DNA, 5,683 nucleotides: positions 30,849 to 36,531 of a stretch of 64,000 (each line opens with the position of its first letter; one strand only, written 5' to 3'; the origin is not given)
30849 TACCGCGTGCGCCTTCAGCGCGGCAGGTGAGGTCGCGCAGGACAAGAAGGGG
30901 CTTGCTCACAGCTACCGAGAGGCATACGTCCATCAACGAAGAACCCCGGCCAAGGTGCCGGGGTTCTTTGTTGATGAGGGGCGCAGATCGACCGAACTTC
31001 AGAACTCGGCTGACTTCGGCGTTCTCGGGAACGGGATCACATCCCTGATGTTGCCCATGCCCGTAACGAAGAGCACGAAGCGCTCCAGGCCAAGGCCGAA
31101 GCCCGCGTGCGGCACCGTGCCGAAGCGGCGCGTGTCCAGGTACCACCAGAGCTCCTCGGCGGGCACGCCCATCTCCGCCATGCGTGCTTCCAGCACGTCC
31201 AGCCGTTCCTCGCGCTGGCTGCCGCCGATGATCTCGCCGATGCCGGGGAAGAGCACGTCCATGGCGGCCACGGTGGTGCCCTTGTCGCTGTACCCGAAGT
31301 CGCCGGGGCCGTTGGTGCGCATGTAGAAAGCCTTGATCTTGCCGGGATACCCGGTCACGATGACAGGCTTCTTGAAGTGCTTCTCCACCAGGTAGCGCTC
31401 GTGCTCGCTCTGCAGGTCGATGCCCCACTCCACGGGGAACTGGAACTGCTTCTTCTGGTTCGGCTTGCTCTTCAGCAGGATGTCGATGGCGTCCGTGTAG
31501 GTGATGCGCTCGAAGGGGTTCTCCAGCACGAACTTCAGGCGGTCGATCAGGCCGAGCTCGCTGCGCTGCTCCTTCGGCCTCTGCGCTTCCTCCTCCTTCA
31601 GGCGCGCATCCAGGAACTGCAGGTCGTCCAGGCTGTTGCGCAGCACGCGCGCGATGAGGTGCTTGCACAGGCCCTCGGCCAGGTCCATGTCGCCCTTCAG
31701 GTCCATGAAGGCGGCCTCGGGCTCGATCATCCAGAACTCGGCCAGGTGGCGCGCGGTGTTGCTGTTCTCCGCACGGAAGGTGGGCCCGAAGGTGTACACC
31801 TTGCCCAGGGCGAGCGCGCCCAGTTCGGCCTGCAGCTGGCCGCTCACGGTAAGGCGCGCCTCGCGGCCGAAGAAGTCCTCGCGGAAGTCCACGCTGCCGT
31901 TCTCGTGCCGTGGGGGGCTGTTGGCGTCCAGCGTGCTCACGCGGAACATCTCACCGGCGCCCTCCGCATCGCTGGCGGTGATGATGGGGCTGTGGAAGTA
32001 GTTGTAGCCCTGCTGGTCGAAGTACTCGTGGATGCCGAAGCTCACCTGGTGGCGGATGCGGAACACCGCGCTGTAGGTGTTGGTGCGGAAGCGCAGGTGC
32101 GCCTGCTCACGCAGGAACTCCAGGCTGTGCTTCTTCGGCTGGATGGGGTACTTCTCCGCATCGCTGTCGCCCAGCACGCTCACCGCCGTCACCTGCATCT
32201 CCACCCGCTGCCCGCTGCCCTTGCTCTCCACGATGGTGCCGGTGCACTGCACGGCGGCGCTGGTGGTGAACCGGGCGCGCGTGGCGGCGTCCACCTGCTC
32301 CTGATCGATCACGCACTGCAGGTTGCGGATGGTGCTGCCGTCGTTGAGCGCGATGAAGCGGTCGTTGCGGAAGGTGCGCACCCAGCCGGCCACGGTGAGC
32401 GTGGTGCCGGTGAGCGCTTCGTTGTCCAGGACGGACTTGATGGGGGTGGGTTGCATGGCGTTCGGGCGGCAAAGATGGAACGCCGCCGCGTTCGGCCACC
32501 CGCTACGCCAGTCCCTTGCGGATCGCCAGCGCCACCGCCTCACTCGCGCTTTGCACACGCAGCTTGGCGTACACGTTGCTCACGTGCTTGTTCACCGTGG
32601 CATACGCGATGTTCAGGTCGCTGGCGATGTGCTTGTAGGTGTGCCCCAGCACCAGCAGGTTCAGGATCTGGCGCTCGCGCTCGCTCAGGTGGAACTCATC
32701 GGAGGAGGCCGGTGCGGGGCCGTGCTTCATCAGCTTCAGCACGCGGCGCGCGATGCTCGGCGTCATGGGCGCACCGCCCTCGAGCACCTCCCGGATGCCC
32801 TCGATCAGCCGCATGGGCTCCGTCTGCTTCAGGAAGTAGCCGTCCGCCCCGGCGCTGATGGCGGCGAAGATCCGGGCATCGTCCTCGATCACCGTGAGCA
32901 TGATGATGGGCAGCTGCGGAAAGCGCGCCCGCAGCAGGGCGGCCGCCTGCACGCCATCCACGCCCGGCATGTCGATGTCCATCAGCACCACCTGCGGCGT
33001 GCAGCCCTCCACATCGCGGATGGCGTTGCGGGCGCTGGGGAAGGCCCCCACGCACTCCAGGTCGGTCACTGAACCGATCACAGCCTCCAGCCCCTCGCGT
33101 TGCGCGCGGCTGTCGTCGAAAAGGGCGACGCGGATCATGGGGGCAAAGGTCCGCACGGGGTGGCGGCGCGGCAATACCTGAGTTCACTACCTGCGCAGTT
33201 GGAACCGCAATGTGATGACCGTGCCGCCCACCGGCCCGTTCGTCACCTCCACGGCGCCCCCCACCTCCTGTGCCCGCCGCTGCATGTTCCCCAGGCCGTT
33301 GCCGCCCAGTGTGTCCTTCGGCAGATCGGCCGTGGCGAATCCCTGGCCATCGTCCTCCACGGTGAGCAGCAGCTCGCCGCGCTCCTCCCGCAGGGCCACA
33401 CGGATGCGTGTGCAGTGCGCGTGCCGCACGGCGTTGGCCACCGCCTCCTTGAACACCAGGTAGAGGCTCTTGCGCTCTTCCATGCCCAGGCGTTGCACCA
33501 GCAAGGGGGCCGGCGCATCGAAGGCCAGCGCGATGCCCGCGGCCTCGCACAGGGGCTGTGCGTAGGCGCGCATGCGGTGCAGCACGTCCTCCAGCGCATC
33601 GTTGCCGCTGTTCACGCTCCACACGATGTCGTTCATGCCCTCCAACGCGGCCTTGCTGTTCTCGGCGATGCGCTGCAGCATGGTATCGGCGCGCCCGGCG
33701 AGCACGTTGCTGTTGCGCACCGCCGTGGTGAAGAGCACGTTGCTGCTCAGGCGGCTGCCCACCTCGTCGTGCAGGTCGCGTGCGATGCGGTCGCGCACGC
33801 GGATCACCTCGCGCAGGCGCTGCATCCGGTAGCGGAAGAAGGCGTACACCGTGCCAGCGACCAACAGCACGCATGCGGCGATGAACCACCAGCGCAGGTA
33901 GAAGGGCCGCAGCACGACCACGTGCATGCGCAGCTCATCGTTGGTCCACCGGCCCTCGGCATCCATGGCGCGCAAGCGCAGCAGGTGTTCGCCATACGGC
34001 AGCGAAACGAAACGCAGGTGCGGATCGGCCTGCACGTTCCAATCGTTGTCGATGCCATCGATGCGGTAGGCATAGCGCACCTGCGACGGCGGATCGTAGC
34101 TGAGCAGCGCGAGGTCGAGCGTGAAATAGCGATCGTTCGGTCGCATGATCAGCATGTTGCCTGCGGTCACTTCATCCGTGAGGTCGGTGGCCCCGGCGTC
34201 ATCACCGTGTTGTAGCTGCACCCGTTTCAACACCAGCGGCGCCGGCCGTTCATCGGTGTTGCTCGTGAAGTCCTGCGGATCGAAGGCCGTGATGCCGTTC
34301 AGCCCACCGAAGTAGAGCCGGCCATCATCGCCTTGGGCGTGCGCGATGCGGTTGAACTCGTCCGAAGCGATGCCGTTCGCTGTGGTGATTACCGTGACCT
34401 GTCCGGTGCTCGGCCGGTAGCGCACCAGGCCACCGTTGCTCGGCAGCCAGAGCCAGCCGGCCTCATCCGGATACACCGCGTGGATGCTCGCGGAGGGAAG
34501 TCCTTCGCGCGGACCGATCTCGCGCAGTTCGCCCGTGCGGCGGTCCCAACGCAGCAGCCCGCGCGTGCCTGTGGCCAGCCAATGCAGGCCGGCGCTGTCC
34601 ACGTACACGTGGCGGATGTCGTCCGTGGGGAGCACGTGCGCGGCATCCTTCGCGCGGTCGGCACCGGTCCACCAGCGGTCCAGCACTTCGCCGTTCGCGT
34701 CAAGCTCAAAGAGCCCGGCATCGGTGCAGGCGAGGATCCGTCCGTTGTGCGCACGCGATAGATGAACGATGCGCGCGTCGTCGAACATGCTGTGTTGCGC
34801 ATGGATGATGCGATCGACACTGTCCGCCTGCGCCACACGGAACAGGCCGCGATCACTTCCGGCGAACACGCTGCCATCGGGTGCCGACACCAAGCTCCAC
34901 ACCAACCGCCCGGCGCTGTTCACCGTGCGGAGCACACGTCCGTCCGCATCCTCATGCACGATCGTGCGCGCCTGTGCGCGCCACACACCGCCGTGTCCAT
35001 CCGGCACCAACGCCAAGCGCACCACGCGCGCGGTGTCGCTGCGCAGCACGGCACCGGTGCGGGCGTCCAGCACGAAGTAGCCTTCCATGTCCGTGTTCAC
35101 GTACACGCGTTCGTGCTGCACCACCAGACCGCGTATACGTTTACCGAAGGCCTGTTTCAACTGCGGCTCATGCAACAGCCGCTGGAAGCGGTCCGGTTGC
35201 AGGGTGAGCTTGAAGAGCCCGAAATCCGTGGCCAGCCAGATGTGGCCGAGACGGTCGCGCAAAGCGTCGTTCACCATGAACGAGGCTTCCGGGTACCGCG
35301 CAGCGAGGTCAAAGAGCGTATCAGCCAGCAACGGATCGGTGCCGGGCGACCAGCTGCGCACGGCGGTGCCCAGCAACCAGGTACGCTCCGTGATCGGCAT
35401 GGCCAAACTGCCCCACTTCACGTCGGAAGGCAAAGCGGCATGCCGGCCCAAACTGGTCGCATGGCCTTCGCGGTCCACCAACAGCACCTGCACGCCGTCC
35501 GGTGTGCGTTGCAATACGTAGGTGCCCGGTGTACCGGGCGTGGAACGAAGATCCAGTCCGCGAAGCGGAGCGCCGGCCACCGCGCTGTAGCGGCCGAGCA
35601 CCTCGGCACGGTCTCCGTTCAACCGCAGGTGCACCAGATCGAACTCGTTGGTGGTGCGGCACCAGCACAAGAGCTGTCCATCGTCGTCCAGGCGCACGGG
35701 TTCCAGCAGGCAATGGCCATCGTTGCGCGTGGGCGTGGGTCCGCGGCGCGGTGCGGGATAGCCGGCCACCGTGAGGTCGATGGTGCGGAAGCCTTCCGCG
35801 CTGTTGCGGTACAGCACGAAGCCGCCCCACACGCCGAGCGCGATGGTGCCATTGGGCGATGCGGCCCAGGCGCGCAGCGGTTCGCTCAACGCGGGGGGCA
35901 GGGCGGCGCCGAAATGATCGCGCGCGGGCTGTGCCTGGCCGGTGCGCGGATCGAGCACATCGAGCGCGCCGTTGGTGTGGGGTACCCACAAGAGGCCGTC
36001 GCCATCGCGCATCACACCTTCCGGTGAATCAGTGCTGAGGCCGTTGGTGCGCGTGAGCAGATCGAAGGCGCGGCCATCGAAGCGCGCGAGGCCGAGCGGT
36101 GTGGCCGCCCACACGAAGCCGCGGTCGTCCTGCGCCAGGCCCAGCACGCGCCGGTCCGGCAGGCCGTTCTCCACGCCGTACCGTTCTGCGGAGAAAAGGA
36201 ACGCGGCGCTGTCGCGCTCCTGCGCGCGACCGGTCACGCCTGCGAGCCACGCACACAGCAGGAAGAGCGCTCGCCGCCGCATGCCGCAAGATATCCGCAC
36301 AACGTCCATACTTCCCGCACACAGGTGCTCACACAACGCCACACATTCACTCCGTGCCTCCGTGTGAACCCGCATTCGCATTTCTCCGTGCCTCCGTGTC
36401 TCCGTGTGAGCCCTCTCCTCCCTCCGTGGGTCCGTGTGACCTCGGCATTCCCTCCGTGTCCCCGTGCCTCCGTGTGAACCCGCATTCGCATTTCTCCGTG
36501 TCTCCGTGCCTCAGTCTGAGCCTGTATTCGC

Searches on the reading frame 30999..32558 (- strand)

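Call 61: search_protein_families(library=pfam, proteins=[window:30999-32558:-], max_evalue=0.001)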
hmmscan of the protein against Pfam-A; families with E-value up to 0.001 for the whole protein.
window:30999-32558:- (519 aa): 2 families
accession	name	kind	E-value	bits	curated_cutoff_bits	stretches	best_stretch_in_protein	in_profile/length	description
PF00152.25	tRNA-synt_2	-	2.1e-62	211.4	25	1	147-513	3-307/308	tRNA synthetases class II (D, K and N)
PF01336.31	tRNA_anti-codon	-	2.9e-07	30.7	27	1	55-129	2-75/75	OB-fold nucleic acid binding domain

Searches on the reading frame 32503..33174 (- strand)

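Call 61: search_protein_families(library=pfam, proteins=[window:32503-33174:-], max_evalue=0.001)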
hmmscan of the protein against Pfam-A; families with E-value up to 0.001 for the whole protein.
window:32503-33174:- (223 aa): 3 families
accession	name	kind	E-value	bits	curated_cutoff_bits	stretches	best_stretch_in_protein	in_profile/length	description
PF00072.30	Response_reg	-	3.3e-21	75.9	30.2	1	16-127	1-110/111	Response regulator receiver domain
PF00196.25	GerE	-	2.8e-16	59.3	23.5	1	163-217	3-57/57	Bacterial regulatory proteins, luxR family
PF08281.18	Sigma70_r4_2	-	2e-07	31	25.7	1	162-205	10-54/54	Sigma-70, region 4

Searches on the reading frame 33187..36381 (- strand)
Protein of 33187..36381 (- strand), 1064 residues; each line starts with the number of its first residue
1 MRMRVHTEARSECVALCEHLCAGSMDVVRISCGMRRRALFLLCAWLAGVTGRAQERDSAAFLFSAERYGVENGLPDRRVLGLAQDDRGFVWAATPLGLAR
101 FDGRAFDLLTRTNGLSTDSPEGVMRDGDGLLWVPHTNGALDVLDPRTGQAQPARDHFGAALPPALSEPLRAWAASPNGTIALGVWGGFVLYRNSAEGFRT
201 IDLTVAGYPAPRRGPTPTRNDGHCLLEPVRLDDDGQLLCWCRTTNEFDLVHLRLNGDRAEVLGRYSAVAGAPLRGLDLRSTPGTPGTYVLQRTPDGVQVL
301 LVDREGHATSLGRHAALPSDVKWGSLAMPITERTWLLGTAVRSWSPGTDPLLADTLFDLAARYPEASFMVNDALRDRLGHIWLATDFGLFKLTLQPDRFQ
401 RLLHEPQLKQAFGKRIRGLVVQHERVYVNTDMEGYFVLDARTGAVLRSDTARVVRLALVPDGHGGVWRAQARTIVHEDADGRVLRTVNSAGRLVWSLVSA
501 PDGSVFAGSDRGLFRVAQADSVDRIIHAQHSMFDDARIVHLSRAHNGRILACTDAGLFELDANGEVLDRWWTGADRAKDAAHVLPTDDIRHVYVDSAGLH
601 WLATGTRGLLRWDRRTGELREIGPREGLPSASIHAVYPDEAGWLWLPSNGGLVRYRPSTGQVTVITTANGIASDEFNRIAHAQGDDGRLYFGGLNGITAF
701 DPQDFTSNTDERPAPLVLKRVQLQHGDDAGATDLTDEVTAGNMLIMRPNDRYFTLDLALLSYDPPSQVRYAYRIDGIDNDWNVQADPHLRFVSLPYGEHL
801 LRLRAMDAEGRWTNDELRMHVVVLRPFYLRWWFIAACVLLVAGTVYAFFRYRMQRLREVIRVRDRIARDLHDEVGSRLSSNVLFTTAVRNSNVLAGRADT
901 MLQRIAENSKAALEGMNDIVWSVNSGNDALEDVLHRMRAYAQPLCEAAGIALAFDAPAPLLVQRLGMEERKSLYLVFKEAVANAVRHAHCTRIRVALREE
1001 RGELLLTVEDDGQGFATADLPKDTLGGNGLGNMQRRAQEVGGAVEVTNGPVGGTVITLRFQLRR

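Call 20: search_protein_families(library=pfam, proteins=[window:33187-36381:-], max_evalue=0.001)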
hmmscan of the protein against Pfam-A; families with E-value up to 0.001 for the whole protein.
window:33187-36381:- (1064 aa): 5 families
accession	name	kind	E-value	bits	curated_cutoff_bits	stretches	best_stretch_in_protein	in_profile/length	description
PF02518.31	HATPase_c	-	9e-15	55.5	26.4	1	970-1063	3-110/111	Histidine kinase-, DNA gyrase B-, and HSP90-like ATPase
PF07494.17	Reg_prop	-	3.3e-13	48.6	20.4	0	73-94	1-22/24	Two component regulator propeller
PF07495.19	Y_Y_Y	-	1.5e-11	44.4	26.6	1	761-824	1-65/65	Y_Y_Y domain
PF07730.19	HisKA_3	-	1.3e-08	35.7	24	1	863-923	2-63/68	Histidine kinase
PF13581.12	HATPase_c_2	-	1.8e-08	34.9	27.4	1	964-1058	23-125/127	Histidine kinase-like ATPase domain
